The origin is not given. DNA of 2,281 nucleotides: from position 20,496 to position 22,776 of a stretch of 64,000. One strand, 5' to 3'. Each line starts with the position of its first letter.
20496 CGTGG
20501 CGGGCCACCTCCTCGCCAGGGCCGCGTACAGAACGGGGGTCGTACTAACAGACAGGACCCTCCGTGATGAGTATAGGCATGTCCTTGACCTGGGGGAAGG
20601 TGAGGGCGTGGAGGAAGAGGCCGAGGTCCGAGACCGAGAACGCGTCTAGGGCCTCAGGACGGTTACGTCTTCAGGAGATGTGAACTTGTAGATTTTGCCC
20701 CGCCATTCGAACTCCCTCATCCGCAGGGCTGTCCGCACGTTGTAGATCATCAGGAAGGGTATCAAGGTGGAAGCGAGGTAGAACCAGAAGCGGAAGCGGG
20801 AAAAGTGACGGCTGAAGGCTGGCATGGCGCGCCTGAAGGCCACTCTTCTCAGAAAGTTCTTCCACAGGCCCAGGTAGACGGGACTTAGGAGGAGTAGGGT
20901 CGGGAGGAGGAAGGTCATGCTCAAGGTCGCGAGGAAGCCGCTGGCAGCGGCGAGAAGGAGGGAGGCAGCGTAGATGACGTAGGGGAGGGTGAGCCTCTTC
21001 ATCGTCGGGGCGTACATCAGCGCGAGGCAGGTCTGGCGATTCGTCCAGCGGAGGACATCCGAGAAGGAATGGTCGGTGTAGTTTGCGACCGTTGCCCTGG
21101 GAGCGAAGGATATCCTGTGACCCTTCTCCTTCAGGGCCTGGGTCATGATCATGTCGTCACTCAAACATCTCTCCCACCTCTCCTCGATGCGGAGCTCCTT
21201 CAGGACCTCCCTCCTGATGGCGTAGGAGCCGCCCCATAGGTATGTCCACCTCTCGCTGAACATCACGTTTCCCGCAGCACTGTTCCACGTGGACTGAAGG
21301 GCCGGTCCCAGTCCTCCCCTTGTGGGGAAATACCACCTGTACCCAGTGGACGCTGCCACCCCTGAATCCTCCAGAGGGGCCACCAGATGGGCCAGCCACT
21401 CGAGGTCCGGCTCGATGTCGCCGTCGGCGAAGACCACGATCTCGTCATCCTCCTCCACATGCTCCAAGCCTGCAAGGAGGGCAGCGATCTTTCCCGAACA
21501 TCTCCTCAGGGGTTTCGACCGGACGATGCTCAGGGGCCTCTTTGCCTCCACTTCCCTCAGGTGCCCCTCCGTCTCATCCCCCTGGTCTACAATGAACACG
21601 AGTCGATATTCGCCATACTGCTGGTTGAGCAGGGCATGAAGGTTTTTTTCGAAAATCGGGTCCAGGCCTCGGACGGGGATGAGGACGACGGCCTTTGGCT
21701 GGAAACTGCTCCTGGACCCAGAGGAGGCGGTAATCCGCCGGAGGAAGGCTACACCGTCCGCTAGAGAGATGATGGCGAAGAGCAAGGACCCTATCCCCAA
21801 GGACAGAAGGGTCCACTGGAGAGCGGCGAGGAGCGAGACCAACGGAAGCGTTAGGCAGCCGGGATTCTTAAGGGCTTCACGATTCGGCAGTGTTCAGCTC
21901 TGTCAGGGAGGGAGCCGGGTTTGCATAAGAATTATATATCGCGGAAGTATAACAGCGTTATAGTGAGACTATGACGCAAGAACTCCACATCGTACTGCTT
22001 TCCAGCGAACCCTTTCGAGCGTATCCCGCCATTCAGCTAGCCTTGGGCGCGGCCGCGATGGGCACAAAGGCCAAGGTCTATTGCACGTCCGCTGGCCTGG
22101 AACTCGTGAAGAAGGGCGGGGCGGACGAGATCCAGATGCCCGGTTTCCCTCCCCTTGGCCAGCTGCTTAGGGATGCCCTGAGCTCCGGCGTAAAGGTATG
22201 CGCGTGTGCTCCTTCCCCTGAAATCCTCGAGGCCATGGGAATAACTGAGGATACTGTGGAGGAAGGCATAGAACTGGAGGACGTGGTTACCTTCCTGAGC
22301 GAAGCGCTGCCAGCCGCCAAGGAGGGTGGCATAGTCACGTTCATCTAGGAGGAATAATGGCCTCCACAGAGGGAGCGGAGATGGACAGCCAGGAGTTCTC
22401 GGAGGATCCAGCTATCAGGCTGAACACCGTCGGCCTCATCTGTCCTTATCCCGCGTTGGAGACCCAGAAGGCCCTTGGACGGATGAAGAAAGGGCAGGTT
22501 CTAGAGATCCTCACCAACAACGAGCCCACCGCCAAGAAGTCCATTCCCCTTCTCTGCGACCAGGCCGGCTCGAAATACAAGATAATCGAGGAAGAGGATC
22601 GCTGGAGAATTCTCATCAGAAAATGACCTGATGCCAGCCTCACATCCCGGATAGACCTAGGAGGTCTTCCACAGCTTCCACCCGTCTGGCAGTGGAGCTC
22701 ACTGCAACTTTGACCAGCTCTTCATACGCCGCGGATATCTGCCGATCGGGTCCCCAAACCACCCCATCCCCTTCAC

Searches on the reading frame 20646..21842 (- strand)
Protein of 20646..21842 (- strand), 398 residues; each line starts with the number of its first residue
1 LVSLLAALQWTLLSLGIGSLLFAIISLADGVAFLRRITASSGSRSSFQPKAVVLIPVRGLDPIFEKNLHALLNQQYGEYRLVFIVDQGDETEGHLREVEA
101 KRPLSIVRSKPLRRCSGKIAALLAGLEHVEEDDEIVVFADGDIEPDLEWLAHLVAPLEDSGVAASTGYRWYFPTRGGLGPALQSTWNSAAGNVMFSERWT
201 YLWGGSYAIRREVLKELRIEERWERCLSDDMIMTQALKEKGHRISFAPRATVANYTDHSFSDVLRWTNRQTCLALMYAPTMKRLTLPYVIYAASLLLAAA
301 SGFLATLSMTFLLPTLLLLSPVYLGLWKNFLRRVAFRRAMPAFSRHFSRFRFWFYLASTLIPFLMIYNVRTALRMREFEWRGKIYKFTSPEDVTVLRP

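Call 3: search_protein_families(library=pfam, proteins=[window:20646-21842:-], max_evalue=0.1)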
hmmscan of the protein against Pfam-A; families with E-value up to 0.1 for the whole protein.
window:20646-21842:- (398 aa): 5 families
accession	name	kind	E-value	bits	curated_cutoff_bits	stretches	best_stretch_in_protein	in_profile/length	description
PF13641.12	Glyco_tranf_2_3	-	3.6e-18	66.9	27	1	51-272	3-229/230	Glycosyltransferase like family 2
PF00535.33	Glycos_transf_2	-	4.7e-14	53.1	23.3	1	53-217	2-167/168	Glycosyl transferase family 2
PF13506.12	Glyco_transf_21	-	1.8e-10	41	21.7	1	107-266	7-172/174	Glycosyl transferase family 21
PF13632.12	Glyco_trans_2_3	-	3.3e-06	27.5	27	1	199-318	69-185/198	Glycosyl transferase family group 2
PF12804.13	NTP_transf_3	-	0.062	13.9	27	1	42-166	9-123/160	MobA-like NTP transferase domain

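Call 52: search_protein_families(library=ncbifam, proteins=[window:20646-21842:-], max_evalue=0.001)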
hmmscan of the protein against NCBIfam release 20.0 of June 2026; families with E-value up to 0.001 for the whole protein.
window:20646-21842:- (398 aa): 6 families
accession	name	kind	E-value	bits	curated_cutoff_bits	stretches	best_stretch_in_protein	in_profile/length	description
TIGR03472.1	HpnI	equivalog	4.9e-21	75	310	1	14-386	10-363/373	bacteriohopanetetrol glucosamine biosynthesis glycosyltransferase HpnI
TIGR03965.1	mycofact_glyco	equivalog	5.8e-16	58.4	280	1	40-307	66-332/467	mycofactocin biosynthesis glycosyltransferase MftF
TIGR03469.1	HpnB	hypoth_equivalog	7.4e-13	48.3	379.25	1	40-160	35-163/386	hopene-associated glycosyltransferase HpnB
NF045692.1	OglycostaseCruG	equivalog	1.2e-08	34.3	600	1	63-385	55-386/386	2'-O-glycosyltransferase CruG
TIGR03937.1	PgaC_IcaA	equivalog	1.4e-06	27.5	422.3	1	48-252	44-248/407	poly-beta-1,6-N-acetyl-D-glucosamine synthase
NF041875.1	EPS_EpsD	equivalog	0.00014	21.4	370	0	64-269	14-222/325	exopolysaccharide biosynthesis glycosyltransferase EpsD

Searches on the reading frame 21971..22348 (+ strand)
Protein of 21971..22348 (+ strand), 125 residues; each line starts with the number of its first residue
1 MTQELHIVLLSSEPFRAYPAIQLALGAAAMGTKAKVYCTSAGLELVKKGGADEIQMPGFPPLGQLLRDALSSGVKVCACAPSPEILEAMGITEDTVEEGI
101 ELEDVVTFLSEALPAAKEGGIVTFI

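Call 3: search_protein_families(library=pfam, proteins=[window:21971-22348:+], max_evalue=0.1)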
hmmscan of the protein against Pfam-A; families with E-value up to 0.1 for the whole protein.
window:21971-22348:+ (125 aa): 2 families
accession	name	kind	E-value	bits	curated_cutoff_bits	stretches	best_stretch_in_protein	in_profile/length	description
PF13686.11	DrsE_2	-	7.6e-13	49.1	25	2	6-55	5-55/156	DsrE/DsrF/DrsH-like family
PF02635.20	DsrE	-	1.8e-07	31.8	22.7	1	13-103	13-98/116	DsrE/DsrF-like family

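Call 4: search_protein_families(library=ncbifam, proteins=[window:21971-22348:+], max_evalue=0.1)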
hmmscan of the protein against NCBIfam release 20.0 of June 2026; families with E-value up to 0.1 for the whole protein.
window:21971-22348:+ (125 aa): 1 family
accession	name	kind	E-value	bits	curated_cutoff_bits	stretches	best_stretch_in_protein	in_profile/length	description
NF047629.1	SulfCarrDsrE2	equivalog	4.3e-05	23.7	210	1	16-51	17-52/159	sulfur carrier protein DsrE2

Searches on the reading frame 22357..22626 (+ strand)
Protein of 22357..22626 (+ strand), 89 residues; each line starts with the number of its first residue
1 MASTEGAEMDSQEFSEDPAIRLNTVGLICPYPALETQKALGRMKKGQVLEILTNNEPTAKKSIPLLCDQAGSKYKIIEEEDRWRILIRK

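Call 3: search_protein_families(library=pfam, proteins=[window:22357-22626:+], max_evalue=0.1)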
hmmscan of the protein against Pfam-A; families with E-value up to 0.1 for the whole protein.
window:22357-22626:+ (89 aa): 1 family
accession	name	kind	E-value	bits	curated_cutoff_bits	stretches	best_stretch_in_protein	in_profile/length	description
PF01206.22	TusA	-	2.5e-17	62.9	28.6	1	21-89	2-70/70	Sulfurtransferase TusA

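Call 4: search_protein_families(library=ncbifam, proteins=[window:22357-22626:+], max_evalue=0.1)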
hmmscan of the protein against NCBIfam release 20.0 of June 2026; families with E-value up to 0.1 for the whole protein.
window:22357-22626:+ (89 aa): 4 families
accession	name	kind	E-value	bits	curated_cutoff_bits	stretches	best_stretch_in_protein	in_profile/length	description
NF008242.0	PRK11018.1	equivalog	2e-10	40.2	79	1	17-79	6-65/78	sulfurtransferase-like selenium metabolism protein YedF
NF001423.0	PRK00299.1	equivalog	1.7e-08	34.1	78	1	15-89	5-79/82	sulfurtransferase TusA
TIGR03527.1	selenium_YedF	equivalog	8.2e-06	25.8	110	1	23-84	2-62/194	sulfurtransferase-like selenium metabolism protein YedF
NF041048.1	TusA_like_YeeD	exception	4.8e-05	23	147.5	1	21-72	3-53/72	thiosulfate utilization sulfurtransferase TsuB/YeeD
